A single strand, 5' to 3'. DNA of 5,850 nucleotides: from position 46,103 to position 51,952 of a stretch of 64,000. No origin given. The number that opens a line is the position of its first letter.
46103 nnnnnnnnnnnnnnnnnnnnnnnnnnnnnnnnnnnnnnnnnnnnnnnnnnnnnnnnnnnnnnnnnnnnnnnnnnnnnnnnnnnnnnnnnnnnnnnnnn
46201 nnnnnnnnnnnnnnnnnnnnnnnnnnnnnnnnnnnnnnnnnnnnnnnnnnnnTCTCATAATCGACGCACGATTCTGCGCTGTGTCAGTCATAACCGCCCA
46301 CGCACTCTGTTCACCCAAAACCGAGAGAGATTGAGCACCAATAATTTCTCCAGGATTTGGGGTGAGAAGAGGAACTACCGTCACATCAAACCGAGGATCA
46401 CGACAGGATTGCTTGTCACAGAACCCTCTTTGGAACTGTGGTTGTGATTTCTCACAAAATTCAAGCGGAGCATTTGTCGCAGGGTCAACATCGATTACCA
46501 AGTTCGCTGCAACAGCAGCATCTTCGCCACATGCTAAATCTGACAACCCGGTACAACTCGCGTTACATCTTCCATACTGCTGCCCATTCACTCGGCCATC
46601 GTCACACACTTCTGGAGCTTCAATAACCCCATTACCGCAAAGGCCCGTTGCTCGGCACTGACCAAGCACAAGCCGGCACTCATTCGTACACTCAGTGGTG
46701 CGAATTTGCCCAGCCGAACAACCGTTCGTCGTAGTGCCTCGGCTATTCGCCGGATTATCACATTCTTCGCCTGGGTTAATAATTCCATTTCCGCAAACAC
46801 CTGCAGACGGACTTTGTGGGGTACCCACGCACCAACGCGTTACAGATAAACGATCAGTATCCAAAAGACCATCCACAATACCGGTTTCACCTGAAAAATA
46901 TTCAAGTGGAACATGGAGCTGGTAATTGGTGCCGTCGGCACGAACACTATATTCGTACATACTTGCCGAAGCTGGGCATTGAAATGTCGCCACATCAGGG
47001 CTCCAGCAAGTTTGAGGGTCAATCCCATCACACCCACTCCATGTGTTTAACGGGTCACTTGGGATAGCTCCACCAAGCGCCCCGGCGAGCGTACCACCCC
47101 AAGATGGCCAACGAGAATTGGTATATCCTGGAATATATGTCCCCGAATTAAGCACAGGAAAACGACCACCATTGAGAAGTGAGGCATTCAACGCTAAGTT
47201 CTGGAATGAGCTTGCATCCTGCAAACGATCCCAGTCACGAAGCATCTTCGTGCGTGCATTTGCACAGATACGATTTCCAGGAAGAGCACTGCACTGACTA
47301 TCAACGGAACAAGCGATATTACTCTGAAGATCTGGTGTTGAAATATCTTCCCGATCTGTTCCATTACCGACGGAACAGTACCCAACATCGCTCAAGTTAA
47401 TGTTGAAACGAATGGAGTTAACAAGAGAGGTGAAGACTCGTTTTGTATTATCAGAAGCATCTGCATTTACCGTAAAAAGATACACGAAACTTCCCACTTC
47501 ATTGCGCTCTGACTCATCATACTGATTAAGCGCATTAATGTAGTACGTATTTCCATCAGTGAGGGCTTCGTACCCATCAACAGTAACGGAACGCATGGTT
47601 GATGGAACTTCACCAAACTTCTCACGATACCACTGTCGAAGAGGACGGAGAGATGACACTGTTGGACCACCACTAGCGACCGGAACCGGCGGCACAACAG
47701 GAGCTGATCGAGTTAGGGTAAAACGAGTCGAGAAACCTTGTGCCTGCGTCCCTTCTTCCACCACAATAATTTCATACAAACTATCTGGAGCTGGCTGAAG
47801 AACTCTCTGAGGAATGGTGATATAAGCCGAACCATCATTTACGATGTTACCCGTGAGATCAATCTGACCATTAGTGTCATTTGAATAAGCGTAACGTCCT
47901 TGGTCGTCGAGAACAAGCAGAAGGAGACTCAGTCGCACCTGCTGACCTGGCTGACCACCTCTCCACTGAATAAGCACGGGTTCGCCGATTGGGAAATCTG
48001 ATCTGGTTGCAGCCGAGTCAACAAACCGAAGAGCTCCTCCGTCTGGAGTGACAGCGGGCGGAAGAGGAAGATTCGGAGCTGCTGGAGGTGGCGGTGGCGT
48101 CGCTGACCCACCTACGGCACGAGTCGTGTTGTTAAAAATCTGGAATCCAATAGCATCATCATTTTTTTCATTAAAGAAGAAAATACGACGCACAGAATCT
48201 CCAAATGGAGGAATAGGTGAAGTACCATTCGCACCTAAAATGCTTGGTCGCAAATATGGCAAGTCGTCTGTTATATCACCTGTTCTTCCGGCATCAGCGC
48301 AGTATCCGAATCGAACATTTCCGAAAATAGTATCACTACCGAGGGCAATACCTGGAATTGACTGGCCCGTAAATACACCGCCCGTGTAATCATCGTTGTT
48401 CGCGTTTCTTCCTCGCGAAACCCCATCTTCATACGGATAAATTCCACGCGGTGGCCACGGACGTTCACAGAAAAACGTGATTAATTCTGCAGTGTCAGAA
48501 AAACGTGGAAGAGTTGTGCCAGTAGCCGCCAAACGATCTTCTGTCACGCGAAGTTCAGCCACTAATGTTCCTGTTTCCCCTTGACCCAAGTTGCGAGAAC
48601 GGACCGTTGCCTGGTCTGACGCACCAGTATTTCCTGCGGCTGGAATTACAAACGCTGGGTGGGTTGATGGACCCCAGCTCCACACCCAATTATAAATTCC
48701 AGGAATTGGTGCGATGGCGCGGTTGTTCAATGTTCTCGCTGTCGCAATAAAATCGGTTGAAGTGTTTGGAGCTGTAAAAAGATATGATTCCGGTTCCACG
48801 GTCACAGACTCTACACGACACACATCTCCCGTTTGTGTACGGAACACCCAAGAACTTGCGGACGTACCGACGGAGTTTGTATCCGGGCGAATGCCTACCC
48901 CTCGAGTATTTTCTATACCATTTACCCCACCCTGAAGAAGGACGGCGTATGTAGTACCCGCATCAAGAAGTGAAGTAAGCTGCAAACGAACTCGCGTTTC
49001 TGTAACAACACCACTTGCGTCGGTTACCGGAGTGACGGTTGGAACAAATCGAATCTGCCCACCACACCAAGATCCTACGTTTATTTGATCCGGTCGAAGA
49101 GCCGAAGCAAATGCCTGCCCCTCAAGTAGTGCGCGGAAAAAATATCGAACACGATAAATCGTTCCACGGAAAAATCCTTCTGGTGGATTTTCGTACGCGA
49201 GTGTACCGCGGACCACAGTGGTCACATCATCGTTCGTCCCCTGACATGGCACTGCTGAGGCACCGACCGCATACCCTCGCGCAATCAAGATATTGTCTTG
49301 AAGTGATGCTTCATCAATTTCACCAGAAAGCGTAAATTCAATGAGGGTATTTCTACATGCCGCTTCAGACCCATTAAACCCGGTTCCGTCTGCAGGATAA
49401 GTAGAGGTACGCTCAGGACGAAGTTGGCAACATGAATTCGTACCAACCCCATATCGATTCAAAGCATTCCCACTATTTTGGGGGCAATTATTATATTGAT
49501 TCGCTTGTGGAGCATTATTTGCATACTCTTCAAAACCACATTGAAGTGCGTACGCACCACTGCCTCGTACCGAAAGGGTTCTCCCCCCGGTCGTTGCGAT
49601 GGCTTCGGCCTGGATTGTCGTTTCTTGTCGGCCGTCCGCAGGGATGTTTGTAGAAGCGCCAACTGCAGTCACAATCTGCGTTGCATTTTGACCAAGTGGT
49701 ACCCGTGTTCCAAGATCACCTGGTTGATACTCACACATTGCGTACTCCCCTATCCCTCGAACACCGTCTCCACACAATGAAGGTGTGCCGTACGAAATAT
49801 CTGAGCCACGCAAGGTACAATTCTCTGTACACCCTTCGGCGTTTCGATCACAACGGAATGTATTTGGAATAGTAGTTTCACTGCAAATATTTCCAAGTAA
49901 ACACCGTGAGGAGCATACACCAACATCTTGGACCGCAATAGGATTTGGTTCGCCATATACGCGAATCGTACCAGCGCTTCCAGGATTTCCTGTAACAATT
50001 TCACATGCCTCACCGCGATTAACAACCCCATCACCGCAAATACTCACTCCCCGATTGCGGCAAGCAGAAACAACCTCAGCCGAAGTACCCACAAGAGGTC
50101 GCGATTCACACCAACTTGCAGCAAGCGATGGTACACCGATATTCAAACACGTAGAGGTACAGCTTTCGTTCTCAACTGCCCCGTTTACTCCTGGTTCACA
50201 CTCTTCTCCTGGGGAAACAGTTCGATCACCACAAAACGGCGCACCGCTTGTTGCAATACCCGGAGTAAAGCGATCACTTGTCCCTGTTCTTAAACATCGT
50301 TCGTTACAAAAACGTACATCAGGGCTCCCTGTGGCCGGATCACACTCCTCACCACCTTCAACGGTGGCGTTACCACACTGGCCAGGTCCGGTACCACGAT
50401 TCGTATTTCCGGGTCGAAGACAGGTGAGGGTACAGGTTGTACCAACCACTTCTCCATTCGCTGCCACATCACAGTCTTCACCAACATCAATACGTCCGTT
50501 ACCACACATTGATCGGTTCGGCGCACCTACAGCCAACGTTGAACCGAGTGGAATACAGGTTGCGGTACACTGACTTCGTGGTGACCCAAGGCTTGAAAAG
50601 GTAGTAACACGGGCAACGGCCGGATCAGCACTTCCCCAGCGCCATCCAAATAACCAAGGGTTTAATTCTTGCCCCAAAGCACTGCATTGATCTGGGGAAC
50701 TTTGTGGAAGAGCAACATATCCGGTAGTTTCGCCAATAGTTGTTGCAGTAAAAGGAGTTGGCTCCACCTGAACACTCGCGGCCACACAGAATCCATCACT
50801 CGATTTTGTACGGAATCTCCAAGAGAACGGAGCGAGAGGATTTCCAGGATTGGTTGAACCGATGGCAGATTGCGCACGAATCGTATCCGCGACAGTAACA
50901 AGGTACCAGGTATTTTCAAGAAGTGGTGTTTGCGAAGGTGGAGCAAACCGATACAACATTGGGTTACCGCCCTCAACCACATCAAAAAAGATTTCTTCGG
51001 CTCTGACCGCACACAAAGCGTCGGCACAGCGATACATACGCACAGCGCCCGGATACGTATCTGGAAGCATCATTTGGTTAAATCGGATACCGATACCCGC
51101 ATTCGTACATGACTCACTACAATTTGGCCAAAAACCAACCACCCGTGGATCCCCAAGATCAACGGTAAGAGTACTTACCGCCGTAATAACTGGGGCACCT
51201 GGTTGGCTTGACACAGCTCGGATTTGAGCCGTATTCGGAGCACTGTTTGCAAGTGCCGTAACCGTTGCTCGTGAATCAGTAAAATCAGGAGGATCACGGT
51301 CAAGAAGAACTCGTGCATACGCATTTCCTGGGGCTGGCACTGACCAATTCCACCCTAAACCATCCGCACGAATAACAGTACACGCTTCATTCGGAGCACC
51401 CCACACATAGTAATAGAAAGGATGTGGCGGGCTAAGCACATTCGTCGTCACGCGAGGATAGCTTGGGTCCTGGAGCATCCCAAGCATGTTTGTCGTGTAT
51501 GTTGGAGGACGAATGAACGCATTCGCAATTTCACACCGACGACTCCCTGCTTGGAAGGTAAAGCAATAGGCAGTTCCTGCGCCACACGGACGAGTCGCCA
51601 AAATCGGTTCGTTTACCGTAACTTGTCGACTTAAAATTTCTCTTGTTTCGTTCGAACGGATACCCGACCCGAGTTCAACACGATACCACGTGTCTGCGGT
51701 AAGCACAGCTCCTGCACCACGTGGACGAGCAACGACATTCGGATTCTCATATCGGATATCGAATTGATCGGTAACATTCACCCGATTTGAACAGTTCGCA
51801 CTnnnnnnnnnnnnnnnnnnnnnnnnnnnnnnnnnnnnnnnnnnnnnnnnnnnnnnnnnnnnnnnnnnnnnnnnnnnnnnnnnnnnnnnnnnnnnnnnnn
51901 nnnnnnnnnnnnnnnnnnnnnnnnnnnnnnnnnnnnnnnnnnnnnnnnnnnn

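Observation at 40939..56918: Co-directional surface locus: two paralogous giant proteins with a shared two-TM N-terminal module, then three thrombospondin-type-3 repeat membrane proteins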

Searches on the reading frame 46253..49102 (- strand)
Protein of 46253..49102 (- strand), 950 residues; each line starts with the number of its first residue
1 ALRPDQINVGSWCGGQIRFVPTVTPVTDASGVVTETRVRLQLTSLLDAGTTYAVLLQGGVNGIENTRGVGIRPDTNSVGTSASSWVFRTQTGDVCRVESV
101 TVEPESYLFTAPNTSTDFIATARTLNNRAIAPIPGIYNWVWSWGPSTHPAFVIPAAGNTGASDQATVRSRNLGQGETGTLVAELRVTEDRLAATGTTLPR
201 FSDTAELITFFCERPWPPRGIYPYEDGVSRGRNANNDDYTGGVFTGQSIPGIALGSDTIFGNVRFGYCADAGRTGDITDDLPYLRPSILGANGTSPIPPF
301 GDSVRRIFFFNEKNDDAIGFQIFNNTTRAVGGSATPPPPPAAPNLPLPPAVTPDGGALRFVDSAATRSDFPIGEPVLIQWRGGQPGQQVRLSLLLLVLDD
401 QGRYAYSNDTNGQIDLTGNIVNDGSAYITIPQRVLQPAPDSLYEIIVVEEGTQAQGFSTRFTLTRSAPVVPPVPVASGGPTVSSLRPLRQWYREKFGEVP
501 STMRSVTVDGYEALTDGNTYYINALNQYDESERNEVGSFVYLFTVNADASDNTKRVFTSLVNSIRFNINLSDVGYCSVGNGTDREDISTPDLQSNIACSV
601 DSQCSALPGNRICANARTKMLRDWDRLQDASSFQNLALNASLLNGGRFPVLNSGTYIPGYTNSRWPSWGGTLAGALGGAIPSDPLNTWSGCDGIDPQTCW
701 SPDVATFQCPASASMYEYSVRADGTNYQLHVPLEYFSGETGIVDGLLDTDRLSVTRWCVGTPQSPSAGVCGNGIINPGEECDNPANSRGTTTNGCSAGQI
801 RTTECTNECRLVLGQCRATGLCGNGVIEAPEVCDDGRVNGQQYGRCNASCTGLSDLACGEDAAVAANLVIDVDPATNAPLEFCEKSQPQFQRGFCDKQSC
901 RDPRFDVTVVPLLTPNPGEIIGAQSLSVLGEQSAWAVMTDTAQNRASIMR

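Call 75: search_protein_families(library=pfam, proteins=[window:46253-49102:-], max_evalue=0.5)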
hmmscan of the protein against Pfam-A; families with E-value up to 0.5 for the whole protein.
window:46253-49102:- (950 aa): 3 families
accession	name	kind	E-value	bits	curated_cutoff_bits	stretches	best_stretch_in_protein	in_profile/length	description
PF13948.11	DUF4215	-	0.0033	18.1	27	1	769-792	20-43/47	Domain of unknown function (DUF4215)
PF10342.15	Kre9_KNH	-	0.0034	18.5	24.6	1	366-463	4-94/94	Kre9/KNH-like N-terminal Ig-like domain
PF13205.12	Big_5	-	0.04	15.1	23.6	0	25-68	50-92/105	Bacterial Ig-like domain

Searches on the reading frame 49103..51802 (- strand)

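Call 75: search_protein_families(library=pfam, proteins=[window:49103-51802:-], max_evalue=0.5)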
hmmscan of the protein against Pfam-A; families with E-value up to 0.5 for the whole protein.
window:49103-51802:- (900 aa): 1 family
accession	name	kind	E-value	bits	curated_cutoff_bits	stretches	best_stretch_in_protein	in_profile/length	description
PF13205.12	Big_5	-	6.2e-07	30.5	23.6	1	219-332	5-105/105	Bacterial Ig-like domain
